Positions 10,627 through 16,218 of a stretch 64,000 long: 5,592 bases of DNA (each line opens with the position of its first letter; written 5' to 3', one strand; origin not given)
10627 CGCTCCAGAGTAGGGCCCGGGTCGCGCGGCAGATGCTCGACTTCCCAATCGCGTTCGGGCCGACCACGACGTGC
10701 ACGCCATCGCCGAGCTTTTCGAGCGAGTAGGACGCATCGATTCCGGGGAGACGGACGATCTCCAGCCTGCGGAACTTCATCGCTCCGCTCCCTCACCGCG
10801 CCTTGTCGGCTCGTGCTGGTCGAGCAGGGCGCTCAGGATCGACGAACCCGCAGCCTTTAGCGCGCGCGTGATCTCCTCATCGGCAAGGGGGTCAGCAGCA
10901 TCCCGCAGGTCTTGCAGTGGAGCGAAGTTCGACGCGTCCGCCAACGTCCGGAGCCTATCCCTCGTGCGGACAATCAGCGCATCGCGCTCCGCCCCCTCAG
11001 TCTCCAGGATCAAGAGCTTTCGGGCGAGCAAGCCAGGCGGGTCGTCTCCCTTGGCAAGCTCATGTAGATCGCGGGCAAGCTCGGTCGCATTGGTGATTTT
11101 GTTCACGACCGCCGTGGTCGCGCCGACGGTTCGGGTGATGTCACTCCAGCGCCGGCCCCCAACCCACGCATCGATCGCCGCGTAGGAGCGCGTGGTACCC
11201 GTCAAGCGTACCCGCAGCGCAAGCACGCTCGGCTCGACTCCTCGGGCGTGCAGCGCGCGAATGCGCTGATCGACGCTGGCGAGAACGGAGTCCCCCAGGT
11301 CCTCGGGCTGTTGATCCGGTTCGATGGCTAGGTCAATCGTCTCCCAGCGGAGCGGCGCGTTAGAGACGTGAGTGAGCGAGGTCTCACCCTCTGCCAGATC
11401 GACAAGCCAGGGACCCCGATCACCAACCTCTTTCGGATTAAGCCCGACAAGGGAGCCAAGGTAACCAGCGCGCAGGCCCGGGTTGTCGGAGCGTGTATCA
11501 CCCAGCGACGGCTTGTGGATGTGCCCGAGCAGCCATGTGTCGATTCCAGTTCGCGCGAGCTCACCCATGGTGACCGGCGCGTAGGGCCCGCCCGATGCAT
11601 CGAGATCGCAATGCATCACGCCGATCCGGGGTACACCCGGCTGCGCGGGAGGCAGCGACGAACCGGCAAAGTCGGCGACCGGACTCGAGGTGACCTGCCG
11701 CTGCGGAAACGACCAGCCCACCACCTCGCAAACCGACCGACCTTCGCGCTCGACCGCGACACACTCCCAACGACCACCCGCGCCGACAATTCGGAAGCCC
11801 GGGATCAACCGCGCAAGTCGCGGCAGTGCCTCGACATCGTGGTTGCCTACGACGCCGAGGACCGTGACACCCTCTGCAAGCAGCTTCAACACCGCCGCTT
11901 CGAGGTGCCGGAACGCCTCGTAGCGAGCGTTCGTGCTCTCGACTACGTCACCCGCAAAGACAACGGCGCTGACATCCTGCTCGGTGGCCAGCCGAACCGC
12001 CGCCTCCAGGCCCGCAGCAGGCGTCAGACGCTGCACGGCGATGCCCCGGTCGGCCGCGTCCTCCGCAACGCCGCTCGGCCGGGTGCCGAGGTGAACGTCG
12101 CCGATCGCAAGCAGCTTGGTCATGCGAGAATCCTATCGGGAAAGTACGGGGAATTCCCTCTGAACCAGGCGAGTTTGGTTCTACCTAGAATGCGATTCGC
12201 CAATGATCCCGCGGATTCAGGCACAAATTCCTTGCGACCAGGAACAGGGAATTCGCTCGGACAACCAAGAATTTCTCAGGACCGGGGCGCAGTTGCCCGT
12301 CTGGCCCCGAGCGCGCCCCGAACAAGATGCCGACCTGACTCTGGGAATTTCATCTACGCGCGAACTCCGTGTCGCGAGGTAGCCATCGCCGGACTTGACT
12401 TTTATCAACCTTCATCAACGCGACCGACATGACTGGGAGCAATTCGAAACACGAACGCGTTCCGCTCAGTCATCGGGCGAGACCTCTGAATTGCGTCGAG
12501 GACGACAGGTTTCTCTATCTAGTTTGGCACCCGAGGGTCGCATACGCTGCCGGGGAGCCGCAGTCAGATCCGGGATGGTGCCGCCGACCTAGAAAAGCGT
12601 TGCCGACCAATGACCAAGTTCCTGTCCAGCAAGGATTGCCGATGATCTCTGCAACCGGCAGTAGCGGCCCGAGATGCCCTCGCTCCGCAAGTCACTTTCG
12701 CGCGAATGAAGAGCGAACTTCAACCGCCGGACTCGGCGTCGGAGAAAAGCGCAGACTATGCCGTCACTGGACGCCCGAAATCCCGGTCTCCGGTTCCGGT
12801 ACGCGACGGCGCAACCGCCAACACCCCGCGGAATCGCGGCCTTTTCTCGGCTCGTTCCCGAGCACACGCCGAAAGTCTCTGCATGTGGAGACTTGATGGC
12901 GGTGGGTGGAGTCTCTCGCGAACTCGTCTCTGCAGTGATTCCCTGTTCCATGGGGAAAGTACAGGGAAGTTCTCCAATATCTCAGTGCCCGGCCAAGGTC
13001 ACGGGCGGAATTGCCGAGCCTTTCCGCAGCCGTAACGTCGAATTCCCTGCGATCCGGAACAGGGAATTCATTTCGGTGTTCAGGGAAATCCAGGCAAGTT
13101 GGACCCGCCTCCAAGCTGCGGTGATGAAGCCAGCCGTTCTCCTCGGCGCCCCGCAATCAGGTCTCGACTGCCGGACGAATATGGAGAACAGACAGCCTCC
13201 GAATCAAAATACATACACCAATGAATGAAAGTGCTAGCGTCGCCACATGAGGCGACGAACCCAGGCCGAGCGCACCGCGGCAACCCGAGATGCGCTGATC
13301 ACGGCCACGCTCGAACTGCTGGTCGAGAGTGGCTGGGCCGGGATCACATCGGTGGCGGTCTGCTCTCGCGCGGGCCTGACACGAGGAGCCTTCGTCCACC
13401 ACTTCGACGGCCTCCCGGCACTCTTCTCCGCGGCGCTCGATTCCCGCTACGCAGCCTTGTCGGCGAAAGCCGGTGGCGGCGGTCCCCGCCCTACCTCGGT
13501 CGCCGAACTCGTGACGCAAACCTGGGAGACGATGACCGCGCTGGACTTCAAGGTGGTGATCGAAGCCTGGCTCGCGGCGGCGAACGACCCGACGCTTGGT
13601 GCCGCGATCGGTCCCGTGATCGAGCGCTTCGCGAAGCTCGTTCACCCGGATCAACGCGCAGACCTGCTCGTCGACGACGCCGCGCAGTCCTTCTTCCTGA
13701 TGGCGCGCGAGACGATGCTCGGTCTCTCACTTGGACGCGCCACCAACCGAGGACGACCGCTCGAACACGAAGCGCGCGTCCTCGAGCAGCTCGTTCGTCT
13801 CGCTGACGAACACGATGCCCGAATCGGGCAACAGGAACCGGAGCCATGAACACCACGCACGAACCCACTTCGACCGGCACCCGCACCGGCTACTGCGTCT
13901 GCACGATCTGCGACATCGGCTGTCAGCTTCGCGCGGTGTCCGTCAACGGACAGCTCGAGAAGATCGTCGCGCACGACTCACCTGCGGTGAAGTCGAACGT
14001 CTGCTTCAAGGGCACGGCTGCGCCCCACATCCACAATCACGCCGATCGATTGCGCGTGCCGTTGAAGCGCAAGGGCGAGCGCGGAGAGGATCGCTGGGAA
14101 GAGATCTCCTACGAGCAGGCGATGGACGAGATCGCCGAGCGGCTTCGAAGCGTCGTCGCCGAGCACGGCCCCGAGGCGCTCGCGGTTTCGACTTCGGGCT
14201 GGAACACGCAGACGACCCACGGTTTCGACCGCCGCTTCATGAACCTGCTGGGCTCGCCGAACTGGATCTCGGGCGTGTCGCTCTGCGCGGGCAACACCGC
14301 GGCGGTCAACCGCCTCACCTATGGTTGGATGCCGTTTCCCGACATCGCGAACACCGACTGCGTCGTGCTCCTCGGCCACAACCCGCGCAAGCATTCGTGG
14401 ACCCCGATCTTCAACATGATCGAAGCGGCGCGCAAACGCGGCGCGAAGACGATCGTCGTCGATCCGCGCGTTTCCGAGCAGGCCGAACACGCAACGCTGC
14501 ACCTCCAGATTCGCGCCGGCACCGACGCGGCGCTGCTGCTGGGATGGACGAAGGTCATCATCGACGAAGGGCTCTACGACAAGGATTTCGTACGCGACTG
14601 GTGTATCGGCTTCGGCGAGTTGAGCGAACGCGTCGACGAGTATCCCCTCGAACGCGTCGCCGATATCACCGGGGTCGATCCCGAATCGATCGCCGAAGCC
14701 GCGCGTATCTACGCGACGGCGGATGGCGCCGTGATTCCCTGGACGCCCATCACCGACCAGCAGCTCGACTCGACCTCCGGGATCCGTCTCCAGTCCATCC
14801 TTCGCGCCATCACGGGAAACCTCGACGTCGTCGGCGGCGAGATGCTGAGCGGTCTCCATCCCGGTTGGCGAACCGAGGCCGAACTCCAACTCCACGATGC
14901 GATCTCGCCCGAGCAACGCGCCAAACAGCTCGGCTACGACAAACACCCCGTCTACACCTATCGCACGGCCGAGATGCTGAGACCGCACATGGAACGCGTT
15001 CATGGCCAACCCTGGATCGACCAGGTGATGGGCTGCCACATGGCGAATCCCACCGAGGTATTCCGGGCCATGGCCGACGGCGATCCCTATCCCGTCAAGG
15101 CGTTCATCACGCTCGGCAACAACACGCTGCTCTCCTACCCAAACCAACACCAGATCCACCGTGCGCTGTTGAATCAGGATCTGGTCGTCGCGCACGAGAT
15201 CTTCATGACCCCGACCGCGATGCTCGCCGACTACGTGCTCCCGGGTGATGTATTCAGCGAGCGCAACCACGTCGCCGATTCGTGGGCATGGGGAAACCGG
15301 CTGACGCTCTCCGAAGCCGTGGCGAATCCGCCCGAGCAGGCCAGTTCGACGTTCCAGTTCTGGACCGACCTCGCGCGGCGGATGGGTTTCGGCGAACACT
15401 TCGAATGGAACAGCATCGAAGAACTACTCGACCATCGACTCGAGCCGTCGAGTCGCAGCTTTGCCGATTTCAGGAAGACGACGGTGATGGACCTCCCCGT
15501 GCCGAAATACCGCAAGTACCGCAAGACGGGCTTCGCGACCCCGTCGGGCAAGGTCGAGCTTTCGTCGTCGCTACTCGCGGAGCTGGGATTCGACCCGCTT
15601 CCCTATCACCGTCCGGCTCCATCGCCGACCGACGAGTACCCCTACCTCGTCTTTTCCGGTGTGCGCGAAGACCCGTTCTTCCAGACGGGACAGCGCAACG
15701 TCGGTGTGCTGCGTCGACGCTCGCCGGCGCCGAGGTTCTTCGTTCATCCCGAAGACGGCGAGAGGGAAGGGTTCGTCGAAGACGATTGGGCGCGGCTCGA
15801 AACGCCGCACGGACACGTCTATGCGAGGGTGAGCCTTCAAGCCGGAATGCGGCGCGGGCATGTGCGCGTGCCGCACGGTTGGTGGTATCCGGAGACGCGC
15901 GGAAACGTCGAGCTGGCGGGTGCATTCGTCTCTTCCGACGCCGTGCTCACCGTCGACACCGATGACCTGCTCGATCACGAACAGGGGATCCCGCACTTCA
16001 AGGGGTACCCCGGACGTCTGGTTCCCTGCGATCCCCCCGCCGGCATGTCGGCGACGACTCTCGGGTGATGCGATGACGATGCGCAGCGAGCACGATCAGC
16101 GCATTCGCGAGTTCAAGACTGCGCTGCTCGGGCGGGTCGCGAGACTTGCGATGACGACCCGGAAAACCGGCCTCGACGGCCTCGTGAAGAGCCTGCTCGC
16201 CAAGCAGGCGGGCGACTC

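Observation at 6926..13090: Rad50/SbcC-like ATPase plus Mre11/SbcD-like nuclease pair as a repeat-bracketed cassette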

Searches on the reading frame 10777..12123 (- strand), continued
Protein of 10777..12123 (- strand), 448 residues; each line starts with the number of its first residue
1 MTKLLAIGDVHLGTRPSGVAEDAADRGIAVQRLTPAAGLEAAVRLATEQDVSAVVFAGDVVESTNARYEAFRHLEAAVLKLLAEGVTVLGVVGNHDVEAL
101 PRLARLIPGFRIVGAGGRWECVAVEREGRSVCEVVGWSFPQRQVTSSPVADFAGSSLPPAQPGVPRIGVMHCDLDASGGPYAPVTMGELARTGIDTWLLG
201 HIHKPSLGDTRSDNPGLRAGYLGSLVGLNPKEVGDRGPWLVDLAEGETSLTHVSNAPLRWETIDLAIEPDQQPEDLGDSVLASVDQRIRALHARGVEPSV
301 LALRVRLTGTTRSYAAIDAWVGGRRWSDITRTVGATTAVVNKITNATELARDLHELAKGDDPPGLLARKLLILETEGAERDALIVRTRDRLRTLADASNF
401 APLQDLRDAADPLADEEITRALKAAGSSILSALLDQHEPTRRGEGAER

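Call 77: search_dna_similar(query=window:10777-12123:-, collection=phages, mode=protein, max_evalue=1e-10, max_rows=10)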
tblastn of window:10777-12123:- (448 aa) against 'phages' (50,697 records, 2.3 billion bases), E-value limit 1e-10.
Records with a match: 4; places in all: 4; records where one place covers at least 80% of the query: 0.
Best place of each record, by identity: <60% 4.
By first word of the organism name: Listeria 3; Bacteriophage 1.
By host as written in the record: Listeria monocytogenes 3; - 1.
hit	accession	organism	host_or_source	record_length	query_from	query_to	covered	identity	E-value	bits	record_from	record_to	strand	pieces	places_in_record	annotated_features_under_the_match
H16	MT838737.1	Bacteriophage sp.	human fecal samples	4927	39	310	61%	28.6%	3e-19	97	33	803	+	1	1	record has no annotation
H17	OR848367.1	Listeria phage LM 4-14-1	Listeria monocytogenes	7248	3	261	58%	24.8%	2e-14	82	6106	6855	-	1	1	record has no annotation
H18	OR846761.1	Listeria phage LM 4-11-1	Listeria monocytogenes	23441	3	261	58%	24.8%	2e-14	82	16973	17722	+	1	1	record has no annotation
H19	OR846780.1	Listeria phage LM 4-11-1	Listeria monocytogenes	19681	3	253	56%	23.9%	2e-11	73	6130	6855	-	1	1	record has no annotation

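Call 103: find_related_loci(query=A6, collection=viral_contigs, flank=10000)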
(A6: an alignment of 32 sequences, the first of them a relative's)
Query A6 (448 aa) in viral_contigs; peptide patterns used: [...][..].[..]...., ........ (x = any residue, [..] = any of these).
64 stretches matched a pattern; 1 encode a relative of the query (tblastn E <= 1e-3); 1 distinct loci.
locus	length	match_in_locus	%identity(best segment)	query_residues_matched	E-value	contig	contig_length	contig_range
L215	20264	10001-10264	27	3-97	6e-7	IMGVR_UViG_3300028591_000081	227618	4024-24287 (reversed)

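Call 116: search_protein_families(library=pfam, proteins=[L001:8089-8439:-, L001:7653-8246:-, L001:6138-7142:-, L001:3501-5984:-, L001:4667-6151:-, L001:1062-2363:+, L001:2483-3442:+, L001:662-1786:+], max_evalue=0.01)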
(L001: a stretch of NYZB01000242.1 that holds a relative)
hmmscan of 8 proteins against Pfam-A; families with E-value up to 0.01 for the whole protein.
L001:8089-8439:- (116 aa): 2 families
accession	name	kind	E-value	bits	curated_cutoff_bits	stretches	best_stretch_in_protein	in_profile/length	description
PF20172.3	DUF6538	-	5.3e-05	23.3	27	1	34-78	1-49/60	Domain of unknown function (DUF6538)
PF13356.12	Arm-DNA-bind_3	-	0.0047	17.5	27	1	39-84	31-74/83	Arm DNA-binding domain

L001:7653-8246:- (197 aa): 0 families

L001:6138-7142:- (334 aa): 0 families

L001:3501-5984:- (827 aa): 3 families
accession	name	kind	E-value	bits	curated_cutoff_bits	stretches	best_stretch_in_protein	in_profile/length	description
PF02773.21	S-AdoMet_synt_C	-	2.3e-23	83.1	25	1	694-826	2-137/138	S-adenosylmethionine synthetase, C-terminal domain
PF00438.25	S-AdoMet_synt_N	-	7.5e-09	36.5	33.1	1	450-509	6-65/99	S-adenosylmethionine synthetase, N-terminal domain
PF02772.21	S-AdoMet_synt_M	-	2.4e-05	24.9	29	1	572-659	5-94/120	S-adenosylmethionine synthetase, central domain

L001:4667-6151:- (494 aa): 2 families
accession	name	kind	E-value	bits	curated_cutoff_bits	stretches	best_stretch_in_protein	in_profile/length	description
PF13203.12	DUF2201_N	-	1.1e-05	25.7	23.2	1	48-119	33-100/271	Putative metallopeptidase domain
PF05762.20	VWA_CoxE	-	0.0004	20.3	26.4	1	342-450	48-172/222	VWA domain containing CoxE-like protein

L001:1062-2363:+ (433 aa): 1 family
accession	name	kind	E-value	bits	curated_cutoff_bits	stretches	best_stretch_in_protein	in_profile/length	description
PF00067.27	p450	-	6.6e-26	91.5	22.8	1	214-401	208-429/462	Cytochrome P450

L001:2483-3442:+ (319 aa): 0 families

L001:662-1786:+ (374 aa): 0 families

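Call 124: search_protein_representatives(protein=window:10777-12123:-)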
Query: 448 residues. Proteins with E-value up to 0.001 (for the whole library): 3322; up to 1e-10: 1864; up to 1e-30: 696. The best 150 are listed.
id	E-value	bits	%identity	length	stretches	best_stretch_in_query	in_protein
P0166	4.0e-125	434.6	50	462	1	3-437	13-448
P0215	2.0e-111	389.4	46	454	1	3-438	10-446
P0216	3.1e-106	372.3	46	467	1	3-445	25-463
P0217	4.8e-99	348.6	43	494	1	3-437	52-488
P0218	2.9e-88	313.1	44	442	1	3-444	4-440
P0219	1.6e-84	300.8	42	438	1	2-446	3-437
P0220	2.7e-84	300.0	51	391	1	4-301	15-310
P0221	5.1e-83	295.8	42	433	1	3-426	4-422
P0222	2.7e-82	293.4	43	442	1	3-437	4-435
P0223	3.9e-82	292.9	56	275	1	3-263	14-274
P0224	4.9e-82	292.6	53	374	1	4-281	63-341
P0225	4.1e-81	289.5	43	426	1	3-438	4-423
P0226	4.3e-80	286.2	48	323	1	125-439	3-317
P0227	5.8e-80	285.7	44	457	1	3-441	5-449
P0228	1.4e-79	284.5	45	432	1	3-435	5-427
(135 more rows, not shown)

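Call 125: get_annotated_region(hit=H18, flank=6000)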
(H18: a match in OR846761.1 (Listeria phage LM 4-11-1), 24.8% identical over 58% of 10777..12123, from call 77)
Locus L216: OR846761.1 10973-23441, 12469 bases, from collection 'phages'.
description: UNVERIFIED_ORG: Listeria phage LM 4-11-1 clone NODE_46_length_23441_cov_53.789420 genomic sequence.
organism: Listeria phage LM 4-11-1 (NCBI taxid 3113835)
taxonomy: Viruses
host: Listeria monocytogenes; source: wastewater; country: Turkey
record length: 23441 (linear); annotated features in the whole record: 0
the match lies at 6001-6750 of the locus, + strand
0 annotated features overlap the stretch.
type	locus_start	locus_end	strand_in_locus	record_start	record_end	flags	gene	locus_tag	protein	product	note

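Call 129: search_protein_families(library=pfam, proteins=[L216:7221-9944:+, L216:5989-7224:+, L216:9944-10930:+], max_evalue=0.001)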
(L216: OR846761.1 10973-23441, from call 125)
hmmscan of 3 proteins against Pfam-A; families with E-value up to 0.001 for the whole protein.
L216:7221-9944:+ (907 aa): 3 families
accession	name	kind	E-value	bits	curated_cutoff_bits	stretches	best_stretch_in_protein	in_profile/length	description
PF13514.12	AAA_27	-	2.1e-22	80.2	22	1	1-205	1-204/206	AAA domain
PF13476.12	AAA_23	-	1.2e-08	36.3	27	1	5-299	1-197/201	AAA domain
PF02463.25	SMC_N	-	0.00013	21.9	40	0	413-895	135-201/220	RecF/RecN/SMC N terminal domain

L216:5989-7224:+ (411 aa): 2 families
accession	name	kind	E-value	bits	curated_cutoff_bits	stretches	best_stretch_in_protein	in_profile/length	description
PF00149.33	Metallophos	-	6.7e-17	63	21.5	1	5-202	2-190/191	Calcineurin-like phosphoesterase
PF12850.12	Metallophos_2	-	1.1e-07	32.4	27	1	38-225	14-142/154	Calcineurin-like phosphoesterase superfamily domain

L216:9944-10930:+ (328 aa): 2 families
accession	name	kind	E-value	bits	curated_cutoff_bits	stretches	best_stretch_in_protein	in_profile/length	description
PF01966.28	HD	-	2e-10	41.4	22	1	178-293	4-115/116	HD domain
PF01336.31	tRNA_anti-codon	-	5.7e-07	29.8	27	1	44-103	12-73/75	OB-fold nucleic acid binding domain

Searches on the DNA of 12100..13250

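Call 44: search_rna_families(source=window, start=12100, end=13250, threshold=evalue, max_evalue=5)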
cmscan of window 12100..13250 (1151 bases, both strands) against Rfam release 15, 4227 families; matches with E-value up to 5: 2.
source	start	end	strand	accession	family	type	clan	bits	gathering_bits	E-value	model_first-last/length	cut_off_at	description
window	12692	12738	-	RF03059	raiA-hairpin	Gene; sRNA;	-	16.7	43.7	4.1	1-48/48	no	raiA-hairpin RNA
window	12929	12957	+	RF02166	PVT1_3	Gene; lncRNA;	-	11.2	45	4.1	67-95/95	no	Pvt1 oncogene conserved region 3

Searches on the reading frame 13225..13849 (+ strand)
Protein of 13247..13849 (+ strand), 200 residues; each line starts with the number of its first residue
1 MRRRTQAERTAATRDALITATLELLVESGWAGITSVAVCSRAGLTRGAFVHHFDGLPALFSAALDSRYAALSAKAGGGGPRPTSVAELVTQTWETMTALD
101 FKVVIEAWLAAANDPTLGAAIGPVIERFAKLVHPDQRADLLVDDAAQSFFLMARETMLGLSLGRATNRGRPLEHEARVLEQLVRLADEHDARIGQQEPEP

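Call 10: search_protein_families(library=pfam, proteins=[window:13225-13806:+], max_evalue=0.01)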
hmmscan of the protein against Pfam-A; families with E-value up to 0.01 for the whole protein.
window:13225-13806:+ (193 aa): 0 families

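Call 22: search_protein_families(library=pfam, proteins=[window:13247-13849:+], max_evalue=0.01)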
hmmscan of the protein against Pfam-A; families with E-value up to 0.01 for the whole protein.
window:13247-13849:+ (200 aa): 1 family
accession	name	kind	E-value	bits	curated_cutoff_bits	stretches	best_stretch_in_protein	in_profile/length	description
PF00440.29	TetR_N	-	1.3e-06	28.5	24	1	17-62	1-46/47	Bacterial regulatory proteins, tetR family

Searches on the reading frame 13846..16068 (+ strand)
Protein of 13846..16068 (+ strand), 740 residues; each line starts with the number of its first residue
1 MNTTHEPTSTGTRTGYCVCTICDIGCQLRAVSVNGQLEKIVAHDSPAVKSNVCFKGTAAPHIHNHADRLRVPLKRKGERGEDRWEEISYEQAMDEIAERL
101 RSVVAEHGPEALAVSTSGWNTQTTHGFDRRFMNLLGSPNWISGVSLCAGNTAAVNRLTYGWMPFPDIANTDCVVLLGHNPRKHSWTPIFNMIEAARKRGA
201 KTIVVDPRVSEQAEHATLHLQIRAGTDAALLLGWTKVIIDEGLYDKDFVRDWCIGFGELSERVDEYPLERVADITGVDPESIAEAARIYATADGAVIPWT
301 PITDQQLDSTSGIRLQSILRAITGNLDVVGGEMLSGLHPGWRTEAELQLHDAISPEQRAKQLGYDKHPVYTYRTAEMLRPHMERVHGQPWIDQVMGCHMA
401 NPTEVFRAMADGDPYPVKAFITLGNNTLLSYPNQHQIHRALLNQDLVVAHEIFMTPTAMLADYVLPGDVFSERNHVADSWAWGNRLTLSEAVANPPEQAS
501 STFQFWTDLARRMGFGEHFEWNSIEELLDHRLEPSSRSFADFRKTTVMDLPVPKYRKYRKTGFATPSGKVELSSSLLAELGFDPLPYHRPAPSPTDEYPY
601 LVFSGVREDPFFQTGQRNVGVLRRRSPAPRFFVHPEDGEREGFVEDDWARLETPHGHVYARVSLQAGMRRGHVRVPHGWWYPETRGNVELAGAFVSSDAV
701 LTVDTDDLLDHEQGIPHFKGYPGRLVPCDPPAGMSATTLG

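Call 10: search_protein_families(library=pfam, proteins=[window:13846-16068:+], max_evalue=0.01)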
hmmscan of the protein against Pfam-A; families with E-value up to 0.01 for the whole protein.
window:13846-16068:+ (740 aa): 3 families
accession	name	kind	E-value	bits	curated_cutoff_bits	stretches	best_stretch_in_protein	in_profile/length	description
PF00384.28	Molybdopterin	-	2.2e-38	132.7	24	1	68-511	1-352/353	Molybdopterin oxidoreductase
PF01568.27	Molydop_binding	-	4.1e-15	56.2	26.8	1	601-688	1-83/110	Molydopterin dinucleotide binding domain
PF04879.21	Molybdop_Fe4S4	-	0.00051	20.4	22.7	1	18-62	7-52/55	Molybdopterin oxidoreductase Fe4S4 domain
